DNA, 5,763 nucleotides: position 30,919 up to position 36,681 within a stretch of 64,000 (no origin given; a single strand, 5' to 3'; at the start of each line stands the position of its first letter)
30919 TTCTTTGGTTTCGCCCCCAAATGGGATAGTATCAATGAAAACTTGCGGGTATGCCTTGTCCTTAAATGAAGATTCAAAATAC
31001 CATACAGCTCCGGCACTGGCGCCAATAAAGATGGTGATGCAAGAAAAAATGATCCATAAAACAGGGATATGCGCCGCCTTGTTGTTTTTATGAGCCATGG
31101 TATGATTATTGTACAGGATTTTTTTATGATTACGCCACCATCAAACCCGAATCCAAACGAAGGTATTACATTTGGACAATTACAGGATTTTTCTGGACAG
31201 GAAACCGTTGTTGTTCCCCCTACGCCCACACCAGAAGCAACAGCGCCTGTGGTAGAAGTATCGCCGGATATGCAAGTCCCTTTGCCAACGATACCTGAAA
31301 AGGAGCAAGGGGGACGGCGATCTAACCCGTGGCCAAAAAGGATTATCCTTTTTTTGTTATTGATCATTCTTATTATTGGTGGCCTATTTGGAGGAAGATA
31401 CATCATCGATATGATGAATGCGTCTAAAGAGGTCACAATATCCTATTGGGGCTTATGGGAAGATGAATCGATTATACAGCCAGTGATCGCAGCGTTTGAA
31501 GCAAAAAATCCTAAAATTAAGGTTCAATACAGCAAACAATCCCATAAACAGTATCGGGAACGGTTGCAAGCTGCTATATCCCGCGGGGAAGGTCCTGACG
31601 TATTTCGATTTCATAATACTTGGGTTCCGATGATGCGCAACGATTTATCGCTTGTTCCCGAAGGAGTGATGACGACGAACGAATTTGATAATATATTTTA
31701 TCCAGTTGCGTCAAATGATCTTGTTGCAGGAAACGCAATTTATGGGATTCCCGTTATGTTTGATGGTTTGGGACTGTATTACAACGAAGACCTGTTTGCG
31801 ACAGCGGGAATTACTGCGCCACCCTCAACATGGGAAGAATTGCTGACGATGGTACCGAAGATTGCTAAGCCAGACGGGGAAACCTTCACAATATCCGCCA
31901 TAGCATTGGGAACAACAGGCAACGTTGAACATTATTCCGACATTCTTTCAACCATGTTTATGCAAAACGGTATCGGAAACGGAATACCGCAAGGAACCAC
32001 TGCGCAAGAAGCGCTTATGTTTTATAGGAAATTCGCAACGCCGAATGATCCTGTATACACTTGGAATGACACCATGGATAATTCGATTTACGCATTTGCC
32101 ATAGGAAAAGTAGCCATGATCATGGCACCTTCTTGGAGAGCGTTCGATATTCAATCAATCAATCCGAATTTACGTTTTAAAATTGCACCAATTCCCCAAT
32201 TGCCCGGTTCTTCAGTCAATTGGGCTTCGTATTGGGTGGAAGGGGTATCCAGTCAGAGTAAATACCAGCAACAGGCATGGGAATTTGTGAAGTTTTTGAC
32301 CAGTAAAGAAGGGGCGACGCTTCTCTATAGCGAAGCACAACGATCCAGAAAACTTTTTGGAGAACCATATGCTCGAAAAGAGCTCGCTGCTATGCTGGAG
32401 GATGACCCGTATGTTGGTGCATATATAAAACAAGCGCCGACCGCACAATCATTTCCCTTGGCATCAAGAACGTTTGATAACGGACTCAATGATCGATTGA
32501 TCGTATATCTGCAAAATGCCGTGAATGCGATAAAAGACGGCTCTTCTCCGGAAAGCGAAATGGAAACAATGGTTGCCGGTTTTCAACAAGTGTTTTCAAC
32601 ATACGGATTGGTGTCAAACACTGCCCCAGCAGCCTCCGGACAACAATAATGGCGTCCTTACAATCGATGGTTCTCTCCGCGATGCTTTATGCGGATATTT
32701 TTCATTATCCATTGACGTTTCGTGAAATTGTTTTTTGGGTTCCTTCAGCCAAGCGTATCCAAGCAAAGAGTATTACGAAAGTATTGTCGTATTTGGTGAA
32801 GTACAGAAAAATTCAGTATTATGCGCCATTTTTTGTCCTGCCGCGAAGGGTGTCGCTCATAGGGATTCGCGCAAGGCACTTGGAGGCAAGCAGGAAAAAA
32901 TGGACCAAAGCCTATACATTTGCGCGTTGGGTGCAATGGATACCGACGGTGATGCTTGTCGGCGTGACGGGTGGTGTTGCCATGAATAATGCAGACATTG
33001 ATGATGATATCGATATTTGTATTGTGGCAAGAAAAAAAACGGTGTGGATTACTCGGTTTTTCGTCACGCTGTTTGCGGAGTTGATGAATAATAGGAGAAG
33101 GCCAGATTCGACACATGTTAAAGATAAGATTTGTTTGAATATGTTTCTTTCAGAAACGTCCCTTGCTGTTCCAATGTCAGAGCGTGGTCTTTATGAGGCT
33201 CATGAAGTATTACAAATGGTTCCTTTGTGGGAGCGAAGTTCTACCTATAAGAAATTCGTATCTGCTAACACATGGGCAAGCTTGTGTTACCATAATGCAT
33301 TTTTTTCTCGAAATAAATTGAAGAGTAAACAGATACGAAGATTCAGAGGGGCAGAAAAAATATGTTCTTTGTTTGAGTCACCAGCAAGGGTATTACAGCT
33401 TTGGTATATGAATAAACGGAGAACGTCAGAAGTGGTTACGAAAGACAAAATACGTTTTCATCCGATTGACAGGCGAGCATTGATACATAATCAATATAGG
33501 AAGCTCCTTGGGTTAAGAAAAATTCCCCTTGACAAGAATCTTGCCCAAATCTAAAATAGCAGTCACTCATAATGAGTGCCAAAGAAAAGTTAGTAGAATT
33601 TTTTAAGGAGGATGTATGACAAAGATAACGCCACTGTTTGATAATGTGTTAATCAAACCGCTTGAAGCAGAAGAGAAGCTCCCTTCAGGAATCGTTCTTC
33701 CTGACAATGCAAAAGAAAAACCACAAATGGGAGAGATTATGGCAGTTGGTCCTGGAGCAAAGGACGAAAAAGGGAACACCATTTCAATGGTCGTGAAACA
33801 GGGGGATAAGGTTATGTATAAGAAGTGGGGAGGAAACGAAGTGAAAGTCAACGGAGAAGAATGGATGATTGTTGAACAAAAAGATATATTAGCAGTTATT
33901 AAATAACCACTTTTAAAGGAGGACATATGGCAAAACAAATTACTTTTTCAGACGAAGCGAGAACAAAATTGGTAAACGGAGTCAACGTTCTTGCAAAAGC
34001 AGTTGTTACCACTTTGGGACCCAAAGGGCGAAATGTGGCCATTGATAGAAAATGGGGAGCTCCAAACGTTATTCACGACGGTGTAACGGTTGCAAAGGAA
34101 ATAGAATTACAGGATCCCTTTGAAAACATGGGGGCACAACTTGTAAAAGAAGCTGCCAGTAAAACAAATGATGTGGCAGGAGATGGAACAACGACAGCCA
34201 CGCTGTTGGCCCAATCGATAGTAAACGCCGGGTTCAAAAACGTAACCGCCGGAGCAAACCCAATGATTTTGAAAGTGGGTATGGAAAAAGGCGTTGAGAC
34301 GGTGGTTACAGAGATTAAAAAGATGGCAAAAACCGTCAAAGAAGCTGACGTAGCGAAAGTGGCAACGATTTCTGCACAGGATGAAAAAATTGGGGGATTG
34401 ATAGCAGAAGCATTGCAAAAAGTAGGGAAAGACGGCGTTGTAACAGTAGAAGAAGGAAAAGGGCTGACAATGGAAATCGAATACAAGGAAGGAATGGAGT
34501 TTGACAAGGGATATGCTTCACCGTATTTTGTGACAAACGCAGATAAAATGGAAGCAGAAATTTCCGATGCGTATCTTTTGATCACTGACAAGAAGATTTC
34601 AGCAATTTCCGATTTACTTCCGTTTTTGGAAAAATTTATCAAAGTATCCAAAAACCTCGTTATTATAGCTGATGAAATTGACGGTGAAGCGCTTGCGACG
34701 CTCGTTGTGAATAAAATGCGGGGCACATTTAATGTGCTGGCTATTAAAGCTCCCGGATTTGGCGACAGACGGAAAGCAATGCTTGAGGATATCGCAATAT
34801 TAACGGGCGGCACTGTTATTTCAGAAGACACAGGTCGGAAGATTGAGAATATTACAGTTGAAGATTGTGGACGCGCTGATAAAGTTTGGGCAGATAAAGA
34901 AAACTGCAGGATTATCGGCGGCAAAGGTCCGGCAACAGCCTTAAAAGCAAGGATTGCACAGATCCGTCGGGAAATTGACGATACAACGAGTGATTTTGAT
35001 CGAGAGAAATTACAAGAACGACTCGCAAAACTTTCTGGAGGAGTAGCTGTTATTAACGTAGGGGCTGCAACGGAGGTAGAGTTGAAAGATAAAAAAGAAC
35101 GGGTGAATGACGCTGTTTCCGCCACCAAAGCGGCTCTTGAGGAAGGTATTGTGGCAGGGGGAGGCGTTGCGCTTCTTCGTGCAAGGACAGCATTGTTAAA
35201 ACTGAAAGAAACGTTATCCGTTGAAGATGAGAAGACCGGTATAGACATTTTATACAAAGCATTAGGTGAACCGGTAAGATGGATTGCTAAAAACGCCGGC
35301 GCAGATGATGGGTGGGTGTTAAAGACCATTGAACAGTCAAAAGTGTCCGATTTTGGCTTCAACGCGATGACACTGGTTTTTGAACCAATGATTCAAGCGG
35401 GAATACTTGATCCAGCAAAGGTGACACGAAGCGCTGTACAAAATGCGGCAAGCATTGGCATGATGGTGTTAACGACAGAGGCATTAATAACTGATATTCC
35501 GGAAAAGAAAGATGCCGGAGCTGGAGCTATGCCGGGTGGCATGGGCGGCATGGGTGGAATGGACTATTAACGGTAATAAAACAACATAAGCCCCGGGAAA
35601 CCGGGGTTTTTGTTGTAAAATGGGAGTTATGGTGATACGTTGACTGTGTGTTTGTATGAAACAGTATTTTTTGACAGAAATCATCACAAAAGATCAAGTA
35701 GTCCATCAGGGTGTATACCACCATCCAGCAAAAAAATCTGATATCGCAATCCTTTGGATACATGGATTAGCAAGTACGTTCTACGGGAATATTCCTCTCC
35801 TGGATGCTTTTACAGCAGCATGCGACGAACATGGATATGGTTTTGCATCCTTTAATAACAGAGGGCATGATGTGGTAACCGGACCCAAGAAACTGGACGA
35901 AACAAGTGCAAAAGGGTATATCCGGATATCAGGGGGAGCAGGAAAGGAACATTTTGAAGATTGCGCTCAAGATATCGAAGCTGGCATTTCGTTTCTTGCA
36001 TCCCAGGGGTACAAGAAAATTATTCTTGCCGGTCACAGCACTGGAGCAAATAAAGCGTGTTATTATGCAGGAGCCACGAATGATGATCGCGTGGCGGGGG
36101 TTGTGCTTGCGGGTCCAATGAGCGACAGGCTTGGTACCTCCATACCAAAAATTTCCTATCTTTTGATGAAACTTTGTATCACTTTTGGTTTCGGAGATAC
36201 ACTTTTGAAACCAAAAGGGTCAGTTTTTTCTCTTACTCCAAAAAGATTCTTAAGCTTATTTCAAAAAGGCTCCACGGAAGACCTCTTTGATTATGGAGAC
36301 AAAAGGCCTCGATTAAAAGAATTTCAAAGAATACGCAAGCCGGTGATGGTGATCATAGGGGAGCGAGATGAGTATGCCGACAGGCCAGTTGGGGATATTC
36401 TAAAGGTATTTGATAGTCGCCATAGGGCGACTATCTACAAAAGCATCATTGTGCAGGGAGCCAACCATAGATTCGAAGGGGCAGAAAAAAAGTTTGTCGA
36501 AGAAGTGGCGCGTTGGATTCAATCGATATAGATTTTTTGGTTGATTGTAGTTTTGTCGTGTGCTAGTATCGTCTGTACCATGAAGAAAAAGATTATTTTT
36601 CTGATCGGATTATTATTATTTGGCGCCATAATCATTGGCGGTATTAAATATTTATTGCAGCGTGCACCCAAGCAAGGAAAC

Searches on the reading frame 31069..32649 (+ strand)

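Call 8: search_protein_families(library=pfam, proteins=[window:31069-32649:+], max_evalue=0.001)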
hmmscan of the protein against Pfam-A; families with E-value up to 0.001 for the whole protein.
window:31069-32649:+ (526 aa): 2 families
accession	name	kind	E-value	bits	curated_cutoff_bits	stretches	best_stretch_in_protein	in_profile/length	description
PF01547.30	SBP_bac_1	-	9.2e-35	121.5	26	1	133-416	7-306/307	Bacterial extracellular solute-binding protein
PF13416.11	SBP_bac_8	-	3.5e-31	109.5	27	1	140-420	3-253/279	Bacterial extracellular solute-binding protein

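Call 9: search_protein_families(library=ncbifam, proteins=[window:31069-32649:+], max_evalue=0.00001)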
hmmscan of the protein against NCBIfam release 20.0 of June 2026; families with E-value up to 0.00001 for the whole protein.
window:31069-32649:+ (526 aa): 3 families
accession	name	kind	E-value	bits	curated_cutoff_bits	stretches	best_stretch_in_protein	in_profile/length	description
NF007011.0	PRK09474.1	equivalog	3.2e-10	39.4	291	1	149-267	58-167/396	maltose/maltodextrin ABC transporter substrate-binding protein MalE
TIGR03850.1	bind_CPR_0540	equivalog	4.6e-09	35.4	299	0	222-422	149-356/437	carbohydrate ABC transporter substrate-binding protein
NF053763.1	ABCarbgalBndGanS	equivalog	9.9e-08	31.1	700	0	120-257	37-171/420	galactooligosaccharide ABC transporter substrate-binding protein GanS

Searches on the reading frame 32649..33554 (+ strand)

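Call 8: search_protein_families(library=pfam, proteins=[window:32649-33554:+], max_evalue=0.001)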
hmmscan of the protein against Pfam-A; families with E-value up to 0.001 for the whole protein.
window:32649-33554:+ (301 aa): 0 families

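Call 9: search_protein_families(library=ncbifam, proteins=[window:32649-33554:+], max_evalue=0.00001)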
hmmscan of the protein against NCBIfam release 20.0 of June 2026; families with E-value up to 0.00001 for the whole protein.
window:32649-33554:+ (301 aa): 0 families

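Call 74: search_protein_families(library=pfam, proteins=[window:32649-33554:+], max_evalue=0.1)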
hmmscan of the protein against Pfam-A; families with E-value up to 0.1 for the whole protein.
window:32649-33554:+ (301 aa): 2 families
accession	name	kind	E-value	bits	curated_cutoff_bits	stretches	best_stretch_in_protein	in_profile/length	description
PF17540.7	DUF5457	-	0.0011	19.4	25.2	1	3-76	5-77/89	Family of unknown function (DUF5457)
PF01909.29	NTP_transf_2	-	0.024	15.5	21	1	101-130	14-43/93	Nucleotidyltransferase domain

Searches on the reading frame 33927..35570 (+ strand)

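Call 8: search_protein_families(library=pfam, proteins=[window:33927-35570:+], max_evalue=0.001)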
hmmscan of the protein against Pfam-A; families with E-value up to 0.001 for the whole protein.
window:33927-35570:+ (547 aa): 1 family
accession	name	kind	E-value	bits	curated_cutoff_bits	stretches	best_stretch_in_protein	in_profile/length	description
PF00118.29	Cpn60_TCP1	-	3.4e-68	231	34.3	1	22-523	1-488/490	TCP-1/cpn60 chaperonin family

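Call 9: search_protein_families(library=ncbifam, proteins=[window:33927-35570:+], max_evalue=0.00001)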
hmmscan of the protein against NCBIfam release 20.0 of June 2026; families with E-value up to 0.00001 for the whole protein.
window:33927-35570:+ (547 aa): 18 families
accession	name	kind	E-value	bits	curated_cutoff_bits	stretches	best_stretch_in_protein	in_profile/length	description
NF000592.1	PRK00013.1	subfamily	2.1e-232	772.3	397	1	2-525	1-524/524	chaperonin GroEL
TIGR02348.1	GroEL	equivalog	3.5e-231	768.2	582.1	1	2-527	1-526/526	chaperonin GroEL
NF009489.0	PRK12851.1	subfamily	1.6e-230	766.1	464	1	1-538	2-538/541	chaperonin GroEL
NF009488.0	PRK12850.1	subfamily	1e-228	760.3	475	1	1-542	2-542/544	chaperonin GroEL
NF009487.0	PRK12849.1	subfamily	2.2e-228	758.9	352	1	1-545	1-540/543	chaperonin GroEL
NF010704.0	PRK14104.1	subfamily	5.7e-205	681.7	1041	1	2-547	3-546/546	chaperonin GroEL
NF038369.1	GroEL3_Chlamy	exception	7.4e-75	252.5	600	1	10-520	11-505/506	variant chaperonin GroEL3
NF038370.1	GroEL2_Chlamy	exception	4.5e-53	180.6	600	1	17-518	17-516/533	variant chaperonin GroEL2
NF041082.2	thermosome_alpha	equivalog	4.8e-23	81.8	450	2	8-184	15-189/519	thermosome subunit alpha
NF041083.2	thermosome_beta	equivalog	1.5e-21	77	400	2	8-178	15-183/520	thermosome subunit beta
TIGR02339.1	thermosome_arch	subfamily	1.5e-19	70.2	671.1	2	6-173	12-178/521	thermosome subunit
TIGR02345.1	chap_CCT_eta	equivalog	1.6e-17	63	669.2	1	15-143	20-146/523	T-complex protein 1 subunit eta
TIGR02347.1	chap_CCT_zeta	equivalog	9e-17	60.8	587.15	2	14-176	20-181/531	T-complex protein 1 subunit zeta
TIGR02342.1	chap_CCT_delta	equivalog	1.6e-13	50.1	695.35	1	10-177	9-174/517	T-complex protein 1 subunit delta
TIGR02343.1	chap_CCT_epsi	equivalog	6.3e-10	38.3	710.5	1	15-150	32-163/532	T-complex protein 1 subunit epsilon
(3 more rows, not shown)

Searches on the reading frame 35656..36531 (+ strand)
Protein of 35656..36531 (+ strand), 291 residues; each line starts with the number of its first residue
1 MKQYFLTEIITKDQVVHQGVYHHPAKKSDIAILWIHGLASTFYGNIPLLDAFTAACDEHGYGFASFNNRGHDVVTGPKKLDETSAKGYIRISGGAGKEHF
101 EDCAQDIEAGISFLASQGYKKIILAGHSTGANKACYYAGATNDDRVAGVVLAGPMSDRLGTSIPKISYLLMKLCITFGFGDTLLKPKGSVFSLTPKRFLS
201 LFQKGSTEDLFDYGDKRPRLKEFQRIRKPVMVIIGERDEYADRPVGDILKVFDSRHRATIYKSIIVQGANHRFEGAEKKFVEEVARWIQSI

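Call 8: search_protein_families(library=pfam, proteins=[window:35656-36531:+], max_evalue=0.001)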
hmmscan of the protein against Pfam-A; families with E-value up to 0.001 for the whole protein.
window:35656-36531:+ (291 aa): 6 families
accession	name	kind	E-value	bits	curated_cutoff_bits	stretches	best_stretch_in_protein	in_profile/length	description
PF08538.16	DUF1749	-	6.1e-15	55.5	24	1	96-287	76-297/299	Protein of unknown function (DUF1749)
PF00561.26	Abhydrolase_1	-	7e-13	49.2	25.8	1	31-154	2-102/245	alpha/beta hydrolase fold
PF12146.15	Hydrolase_4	-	1.2e-10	41.5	27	1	31-172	6-128/239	Serine aminopeptidase, S33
PF12697.13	Abhydrolase_6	-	4.1e-09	37.9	26.3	1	32-272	1-205/217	Alpha/beta hydrolase family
PF12048.14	DUF3530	-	9.3e-06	25.6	29.8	1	94-151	169-226/310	Protein of unknown function (DUF3530)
PF20408.4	Abhydrolase_11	-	0.00011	22.4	27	0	217-277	117-171/193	Alpha/beta hydrolase domain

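Call 9: search_protein_families(library=ncbifam, proteins=[window:35656-36531:+], max_evalue=0.00001)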
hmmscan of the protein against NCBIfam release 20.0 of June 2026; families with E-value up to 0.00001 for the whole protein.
window:35656-36531:+ (291 aa): 0 families
